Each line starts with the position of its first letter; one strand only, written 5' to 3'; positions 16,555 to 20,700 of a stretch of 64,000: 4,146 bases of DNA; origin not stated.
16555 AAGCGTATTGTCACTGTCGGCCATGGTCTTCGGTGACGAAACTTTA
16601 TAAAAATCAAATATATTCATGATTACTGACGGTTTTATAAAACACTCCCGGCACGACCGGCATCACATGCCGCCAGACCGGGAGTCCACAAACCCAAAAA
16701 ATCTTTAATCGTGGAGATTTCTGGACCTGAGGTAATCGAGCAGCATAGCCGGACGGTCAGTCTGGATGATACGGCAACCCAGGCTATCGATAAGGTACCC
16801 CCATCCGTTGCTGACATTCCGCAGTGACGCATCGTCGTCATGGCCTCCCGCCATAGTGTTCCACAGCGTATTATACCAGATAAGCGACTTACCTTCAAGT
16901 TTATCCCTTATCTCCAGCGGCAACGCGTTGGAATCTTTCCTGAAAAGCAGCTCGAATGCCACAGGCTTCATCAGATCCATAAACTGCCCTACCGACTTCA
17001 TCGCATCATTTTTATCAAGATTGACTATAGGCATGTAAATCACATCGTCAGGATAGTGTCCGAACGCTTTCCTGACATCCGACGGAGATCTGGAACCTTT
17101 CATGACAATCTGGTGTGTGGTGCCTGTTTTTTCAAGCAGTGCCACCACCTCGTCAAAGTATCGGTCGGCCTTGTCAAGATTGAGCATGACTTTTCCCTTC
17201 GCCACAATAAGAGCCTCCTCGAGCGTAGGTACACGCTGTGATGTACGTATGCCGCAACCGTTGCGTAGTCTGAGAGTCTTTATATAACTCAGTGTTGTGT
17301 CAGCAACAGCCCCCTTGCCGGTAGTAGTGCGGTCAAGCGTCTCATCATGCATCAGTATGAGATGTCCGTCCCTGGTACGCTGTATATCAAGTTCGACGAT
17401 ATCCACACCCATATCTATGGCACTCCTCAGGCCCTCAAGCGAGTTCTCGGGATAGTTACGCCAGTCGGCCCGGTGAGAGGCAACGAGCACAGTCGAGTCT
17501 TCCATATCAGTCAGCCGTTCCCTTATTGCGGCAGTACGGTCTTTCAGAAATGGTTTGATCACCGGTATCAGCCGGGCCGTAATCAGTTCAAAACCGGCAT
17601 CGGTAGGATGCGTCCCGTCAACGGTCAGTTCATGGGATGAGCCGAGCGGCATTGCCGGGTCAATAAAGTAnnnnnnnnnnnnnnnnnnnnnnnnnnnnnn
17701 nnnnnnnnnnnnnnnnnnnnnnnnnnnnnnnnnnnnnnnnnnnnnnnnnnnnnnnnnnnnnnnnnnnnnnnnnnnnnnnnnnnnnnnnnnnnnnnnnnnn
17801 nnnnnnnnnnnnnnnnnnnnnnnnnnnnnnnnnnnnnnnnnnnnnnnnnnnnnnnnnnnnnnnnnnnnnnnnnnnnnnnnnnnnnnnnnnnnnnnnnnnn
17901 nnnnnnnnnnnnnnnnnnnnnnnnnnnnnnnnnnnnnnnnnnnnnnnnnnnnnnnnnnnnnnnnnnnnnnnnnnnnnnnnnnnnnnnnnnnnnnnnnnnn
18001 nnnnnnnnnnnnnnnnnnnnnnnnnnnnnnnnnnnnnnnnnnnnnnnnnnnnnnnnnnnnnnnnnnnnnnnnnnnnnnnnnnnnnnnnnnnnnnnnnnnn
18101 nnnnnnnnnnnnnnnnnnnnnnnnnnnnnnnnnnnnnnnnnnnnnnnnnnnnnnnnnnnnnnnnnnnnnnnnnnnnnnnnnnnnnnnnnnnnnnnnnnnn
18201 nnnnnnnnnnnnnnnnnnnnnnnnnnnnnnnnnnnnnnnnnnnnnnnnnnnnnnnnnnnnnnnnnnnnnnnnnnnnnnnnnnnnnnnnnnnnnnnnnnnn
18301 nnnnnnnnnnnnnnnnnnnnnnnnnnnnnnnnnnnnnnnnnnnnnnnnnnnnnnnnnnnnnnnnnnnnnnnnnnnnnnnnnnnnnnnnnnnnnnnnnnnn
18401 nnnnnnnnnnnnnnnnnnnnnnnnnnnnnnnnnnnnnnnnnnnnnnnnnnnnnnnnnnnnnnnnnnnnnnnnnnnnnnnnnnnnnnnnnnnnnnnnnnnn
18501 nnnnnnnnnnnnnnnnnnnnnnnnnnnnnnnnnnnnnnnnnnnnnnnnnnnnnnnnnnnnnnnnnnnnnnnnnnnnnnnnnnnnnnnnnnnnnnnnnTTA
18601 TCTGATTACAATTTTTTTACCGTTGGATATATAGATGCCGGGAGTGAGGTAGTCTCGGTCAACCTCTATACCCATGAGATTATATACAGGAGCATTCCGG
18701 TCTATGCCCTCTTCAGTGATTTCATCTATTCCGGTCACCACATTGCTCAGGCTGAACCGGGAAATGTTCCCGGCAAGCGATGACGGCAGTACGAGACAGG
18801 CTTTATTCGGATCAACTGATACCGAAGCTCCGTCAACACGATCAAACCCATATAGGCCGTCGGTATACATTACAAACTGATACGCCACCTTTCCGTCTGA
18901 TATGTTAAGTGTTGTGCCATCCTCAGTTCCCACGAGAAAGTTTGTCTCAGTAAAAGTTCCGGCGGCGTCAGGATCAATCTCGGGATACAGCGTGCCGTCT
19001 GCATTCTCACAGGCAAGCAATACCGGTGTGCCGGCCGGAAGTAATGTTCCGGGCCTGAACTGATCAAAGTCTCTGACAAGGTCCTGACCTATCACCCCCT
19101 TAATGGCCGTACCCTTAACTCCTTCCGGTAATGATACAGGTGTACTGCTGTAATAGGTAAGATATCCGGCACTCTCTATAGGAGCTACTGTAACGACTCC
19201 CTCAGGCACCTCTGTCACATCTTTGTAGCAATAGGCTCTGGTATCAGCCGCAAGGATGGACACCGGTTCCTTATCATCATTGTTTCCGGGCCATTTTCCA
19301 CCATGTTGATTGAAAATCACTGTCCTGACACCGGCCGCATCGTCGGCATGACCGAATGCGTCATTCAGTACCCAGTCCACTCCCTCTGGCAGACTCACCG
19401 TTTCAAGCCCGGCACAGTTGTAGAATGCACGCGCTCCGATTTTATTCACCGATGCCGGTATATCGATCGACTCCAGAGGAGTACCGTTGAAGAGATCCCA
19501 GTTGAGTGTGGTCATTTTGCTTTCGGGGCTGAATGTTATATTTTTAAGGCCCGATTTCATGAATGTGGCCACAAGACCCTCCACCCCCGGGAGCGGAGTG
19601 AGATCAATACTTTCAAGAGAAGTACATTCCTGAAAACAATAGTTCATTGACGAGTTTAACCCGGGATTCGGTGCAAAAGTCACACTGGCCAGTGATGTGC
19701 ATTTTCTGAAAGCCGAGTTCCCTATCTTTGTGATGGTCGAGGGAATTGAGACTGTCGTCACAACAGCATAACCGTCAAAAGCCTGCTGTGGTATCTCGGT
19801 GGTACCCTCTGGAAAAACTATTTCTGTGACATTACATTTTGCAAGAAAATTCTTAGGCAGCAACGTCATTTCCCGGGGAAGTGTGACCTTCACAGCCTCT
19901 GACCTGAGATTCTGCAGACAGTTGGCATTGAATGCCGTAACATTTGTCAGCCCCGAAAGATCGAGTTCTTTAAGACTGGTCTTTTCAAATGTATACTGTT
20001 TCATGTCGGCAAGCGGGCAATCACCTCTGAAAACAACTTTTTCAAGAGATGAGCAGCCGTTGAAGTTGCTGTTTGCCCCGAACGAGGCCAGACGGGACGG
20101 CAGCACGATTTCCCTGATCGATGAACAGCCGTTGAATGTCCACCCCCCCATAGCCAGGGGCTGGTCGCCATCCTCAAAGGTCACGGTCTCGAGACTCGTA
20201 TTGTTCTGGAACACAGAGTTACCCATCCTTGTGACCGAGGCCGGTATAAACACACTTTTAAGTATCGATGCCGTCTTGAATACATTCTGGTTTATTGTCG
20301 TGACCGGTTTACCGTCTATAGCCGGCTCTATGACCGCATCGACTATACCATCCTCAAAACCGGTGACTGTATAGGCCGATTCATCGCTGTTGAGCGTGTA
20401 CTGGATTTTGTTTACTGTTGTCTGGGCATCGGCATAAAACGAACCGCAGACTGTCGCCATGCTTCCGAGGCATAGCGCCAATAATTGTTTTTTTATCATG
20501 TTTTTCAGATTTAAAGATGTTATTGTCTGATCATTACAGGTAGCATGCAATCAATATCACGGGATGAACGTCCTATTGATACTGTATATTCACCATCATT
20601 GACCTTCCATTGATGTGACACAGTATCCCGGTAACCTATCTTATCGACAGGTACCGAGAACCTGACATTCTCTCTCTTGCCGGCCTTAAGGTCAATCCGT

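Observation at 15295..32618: PUL whose enzyme set points to a phosphodiester-linked, glycerophosphate-containing polymer (such as teichoic acid) rather than a plain glycan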

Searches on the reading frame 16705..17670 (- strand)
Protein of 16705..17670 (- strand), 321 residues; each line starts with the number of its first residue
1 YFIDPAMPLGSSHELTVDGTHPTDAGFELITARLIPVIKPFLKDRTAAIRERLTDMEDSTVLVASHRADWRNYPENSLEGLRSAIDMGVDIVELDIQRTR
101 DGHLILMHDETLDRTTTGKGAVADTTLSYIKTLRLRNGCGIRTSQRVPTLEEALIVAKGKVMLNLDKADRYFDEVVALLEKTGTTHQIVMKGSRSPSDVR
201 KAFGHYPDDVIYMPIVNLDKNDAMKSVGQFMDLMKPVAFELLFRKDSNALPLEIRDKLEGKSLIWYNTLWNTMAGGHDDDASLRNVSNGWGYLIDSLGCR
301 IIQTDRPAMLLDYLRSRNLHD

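Call 39: search_solved_structures(query=window:16705-17670:-, max_evalue=1e-10, show_alignments=5)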
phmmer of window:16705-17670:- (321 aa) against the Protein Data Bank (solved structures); distinct sequences matched with E-value up to 1e-10: 14.
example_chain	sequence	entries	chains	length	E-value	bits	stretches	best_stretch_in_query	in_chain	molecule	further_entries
3i10_A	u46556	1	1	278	1.5e-89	303.7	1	50-320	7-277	Putative Glycerophosphoryl diester phosphodiesterase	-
2pz0_A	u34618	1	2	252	4.4e-22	82.1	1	61-157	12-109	Glycerophosphoryl diester phosphodiesterase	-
3mz2_A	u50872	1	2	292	9.8e-22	81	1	57-179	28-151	Glycerophosphoryl diester phosphodiesterase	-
4oec_A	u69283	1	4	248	1.7e-20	76.9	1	59-211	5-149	Glycerophosphoryl diester phosphodiesterase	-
7e0v_A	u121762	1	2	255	5.5e-20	75.2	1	59-221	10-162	Glycerophosphodiester phosphodiesterase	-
7e2a_A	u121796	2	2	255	7e-19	71.6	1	59-221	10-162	Glycerophosphodiester phosphodiesterase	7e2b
9f49_AAA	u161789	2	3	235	2.6e-16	63.1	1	64-151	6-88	GP-PDE domain-containing protein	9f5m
9eul_A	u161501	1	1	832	2.7e-16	63.1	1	53-133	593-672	GP-PDE domain-containing protein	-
9euf_B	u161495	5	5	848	2.8e-16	63.1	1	53-133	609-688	GP-PDE domain-containing protein | ORF58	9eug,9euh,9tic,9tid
5t91_A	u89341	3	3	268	8.7e-14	54.9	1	59-135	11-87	Glycerophosphoryl diester phosphodiesterase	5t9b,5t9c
2oog_A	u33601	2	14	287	3.8e-12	49.5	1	58-134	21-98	Glycerophosphoryl diester phosphodiesterase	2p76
4r7o_A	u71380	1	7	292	5.2e-12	49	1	62-138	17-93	Glycerophosphoryl diester phosphodiesterase, putative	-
1zcc_A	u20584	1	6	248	6.5e-12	48.7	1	63-160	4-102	glycerophosphodiester phosphodiesterase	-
3ks5_A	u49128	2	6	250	3e-11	46.5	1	62-142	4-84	Glycerophosphoryl diester phosphodiesterase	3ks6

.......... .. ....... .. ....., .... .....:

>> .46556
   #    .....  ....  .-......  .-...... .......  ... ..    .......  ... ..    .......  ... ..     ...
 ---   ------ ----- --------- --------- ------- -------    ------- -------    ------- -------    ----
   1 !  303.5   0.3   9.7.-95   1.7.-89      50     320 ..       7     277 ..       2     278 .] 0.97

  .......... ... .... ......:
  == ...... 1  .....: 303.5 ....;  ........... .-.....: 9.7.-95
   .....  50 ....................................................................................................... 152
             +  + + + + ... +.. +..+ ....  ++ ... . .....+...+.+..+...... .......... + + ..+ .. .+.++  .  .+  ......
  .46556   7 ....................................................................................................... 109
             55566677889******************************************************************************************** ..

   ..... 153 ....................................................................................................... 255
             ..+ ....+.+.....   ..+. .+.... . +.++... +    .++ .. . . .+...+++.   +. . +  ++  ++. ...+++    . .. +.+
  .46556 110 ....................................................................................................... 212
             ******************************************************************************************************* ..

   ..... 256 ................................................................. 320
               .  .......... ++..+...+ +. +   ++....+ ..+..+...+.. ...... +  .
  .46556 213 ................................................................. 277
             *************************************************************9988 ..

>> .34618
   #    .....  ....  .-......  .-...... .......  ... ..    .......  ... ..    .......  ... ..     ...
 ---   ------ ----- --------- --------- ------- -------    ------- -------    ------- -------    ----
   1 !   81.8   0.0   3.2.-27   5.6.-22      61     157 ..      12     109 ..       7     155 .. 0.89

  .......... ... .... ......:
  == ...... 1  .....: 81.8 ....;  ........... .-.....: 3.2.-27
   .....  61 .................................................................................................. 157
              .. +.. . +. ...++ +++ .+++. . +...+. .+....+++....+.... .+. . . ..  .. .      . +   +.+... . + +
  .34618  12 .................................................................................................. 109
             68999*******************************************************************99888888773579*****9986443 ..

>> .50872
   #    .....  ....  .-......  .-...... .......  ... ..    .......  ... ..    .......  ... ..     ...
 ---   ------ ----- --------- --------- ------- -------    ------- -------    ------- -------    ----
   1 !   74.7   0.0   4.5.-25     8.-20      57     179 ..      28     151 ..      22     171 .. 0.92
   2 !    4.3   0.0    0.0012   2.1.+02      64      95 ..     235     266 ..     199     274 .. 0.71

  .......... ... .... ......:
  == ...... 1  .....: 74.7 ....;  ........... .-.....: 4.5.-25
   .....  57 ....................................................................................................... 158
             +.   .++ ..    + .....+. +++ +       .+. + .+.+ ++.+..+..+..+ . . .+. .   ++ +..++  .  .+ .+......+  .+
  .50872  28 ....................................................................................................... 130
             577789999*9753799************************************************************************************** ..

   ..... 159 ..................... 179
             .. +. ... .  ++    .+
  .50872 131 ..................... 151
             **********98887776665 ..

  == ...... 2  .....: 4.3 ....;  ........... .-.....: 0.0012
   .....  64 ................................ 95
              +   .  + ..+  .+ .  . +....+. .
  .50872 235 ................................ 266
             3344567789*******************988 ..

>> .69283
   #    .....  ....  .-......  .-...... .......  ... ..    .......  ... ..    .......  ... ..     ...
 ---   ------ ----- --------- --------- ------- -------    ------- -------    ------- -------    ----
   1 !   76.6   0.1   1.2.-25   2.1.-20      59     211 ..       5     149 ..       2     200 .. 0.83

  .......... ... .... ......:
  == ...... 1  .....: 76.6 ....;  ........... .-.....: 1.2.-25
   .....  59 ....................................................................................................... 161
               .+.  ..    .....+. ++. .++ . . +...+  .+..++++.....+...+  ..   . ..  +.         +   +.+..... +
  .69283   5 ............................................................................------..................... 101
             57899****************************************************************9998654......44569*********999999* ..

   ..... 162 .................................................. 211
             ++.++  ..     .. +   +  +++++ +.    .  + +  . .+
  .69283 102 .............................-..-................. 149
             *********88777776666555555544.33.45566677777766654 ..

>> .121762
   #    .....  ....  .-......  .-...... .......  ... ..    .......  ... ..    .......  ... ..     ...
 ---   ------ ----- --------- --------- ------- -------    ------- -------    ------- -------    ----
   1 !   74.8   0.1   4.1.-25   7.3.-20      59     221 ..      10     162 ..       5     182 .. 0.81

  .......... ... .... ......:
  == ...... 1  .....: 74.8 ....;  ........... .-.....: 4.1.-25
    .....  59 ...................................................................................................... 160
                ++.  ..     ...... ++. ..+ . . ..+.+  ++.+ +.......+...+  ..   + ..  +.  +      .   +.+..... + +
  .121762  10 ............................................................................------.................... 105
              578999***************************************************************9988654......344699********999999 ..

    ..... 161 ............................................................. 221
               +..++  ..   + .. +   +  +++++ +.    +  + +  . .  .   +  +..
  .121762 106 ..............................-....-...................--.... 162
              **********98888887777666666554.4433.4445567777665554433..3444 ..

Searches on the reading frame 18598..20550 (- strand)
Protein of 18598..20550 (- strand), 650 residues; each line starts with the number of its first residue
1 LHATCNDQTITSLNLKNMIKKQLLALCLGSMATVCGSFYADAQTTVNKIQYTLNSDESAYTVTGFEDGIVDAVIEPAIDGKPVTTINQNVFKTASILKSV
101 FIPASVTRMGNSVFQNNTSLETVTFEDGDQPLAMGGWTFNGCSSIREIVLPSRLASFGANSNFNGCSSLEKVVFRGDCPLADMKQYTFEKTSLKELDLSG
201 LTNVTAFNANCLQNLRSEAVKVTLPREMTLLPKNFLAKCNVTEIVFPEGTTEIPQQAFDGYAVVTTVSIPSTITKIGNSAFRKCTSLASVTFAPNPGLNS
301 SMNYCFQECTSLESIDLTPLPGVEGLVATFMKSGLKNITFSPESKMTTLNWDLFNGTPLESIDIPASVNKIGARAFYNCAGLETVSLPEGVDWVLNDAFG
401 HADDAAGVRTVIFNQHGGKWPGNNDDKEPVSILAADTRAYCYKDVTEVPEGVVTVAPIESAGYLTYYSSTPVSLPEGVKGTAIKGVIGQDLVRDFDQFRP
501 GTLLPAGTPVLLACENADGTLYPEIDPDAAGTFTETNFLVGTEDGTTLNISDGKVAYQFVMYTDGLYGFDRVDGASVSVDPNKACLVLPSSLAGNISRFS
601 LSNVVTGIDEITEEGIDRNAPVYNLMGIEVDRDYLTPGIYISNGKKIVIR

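Call 3: search_protein_families(library=pfam, proteins=[window:18598-20550:-], max_evalue=0.001)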
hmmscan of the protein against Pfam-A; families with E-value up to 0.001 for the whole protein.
window:18598-20550:- (650 aa): 2 families
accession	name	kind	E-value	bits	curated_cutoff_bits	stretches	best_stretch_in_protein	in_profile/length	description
PF13306.12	LRR_5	-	2.9e-51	173.1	27.7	3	84-215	1-123/127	BspA type Leucine rich repeat region (6 copies)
PF13855.12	LRR_8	-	0.00018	21.6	27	0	272-318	12-57/61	Leucine rich repeat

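Call 5: search_protein_families(library=ncbifam, proteins=[window:18598-20550:-], max_evalue=0.001)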
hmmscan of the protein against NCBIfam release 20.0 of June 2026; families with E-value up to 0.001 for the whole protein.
window:18598-20550:- (650 aa): 2 families
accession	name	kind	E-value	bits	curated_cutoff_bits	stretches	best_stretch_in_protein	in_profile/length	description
NF047961.1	adhesin_HupY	equivalog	5.3e-09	34.7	1250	0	222-292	214-283/978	leucine-rich repeat adhesin HupY/LrrG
NF045861.1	glide_Gli349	exception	2.9e-06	24.2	1750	1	228-291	2688-2750/3169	gliding machinery surface structure protein Gli349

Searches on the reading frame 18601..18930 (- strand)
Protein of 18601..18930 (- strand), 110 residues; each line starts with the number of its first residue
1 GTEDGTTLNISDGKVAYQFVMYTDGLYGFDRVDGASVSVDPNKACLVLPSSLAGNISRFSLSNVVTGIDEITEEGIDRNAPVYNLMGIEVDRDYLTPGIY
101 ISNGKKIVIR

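Call 89: search_protein_families(library=ncbifam, proteins=[window:18601-18930:-], max_evalue=1)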
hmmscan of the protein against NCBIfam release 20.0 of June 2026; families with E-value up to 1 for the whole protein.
window:18601-18930:- (110 aa): 0 families

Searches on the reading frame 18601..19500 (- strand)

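Call 89: search_protein_families(library=ncbifam, proteins=[window:18601-19500:-], max_evalue=1)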
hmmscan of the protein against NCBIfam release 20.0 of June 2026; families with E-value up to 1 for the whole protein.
window:18601-19500:- (300 aa): 1 family
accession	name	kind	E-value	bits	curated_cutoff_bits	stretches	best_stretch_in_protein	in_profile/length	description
NF047961.1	adhesin_HupY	equivalog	0.11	10.5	1250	1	4-52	183-231/978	leucine-rich repeat adhesin HupY/LrrG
